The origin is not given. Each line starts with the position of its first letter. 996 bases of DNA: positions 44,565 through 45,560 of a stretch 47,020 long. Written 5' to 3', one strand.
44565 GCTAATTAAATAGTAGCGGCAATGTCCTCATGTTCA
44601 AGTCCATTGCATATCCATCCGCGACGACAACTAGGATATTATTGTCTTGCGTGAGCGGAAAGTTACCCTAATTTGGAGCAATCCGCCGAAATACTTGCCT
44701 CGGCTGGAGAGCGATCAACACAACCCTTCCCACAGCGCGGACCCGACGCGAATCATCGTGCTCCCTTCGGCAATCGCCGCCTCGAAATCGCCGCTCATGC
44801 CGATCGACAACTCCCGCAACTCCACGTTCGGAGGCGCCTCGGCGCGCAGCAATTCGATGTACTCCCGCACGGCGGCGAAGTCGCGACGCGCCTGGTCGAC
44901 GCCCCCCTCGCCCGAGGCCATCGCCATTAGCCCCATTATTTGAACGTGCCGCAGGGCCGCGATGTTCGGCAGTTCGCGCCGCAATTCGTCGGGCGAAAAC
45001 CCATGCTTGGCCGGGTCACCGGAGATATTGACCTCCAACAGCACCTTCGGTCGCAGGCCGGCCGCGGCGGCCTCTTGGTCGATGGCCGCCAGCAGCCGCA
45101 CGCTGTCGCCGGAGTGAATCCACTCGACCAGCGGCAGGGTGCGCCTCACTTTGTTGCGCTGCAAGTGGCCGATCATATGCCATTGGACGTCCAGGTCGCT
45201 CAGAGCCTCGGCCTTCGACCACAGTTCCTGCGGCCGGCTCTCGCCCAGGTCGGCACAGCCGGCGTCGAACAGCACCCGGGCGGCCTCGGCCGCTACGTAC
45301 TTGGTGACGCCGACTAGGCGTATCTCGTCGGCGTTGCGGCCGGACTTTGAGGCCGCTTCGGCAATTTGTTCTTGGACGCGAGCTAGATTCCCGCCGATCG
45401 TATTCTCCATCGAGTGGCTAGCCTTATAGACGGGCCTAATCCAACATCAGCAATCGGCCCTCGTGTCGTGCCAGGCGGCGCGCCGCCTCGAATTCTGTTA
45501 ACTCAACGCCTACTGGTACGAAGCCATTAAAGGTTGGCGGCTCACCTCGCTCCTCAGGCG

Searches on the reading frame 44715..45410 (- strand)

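Call 40: search_protein_families(library=pfam, proteins=[window:44715-45410:-], max_evalue=0.00001)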
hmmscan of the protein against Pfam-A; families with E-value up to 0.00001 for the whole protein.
window:44715-45410:- (231 aa): 1 family
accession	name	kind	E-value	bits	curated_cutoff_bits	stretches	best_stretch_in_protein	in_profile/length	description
PF01168.26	Ala_racemase_N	-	8.4e-17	62.1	24.1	1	9-227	3-216/220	Alanine racemase, N-terminal domain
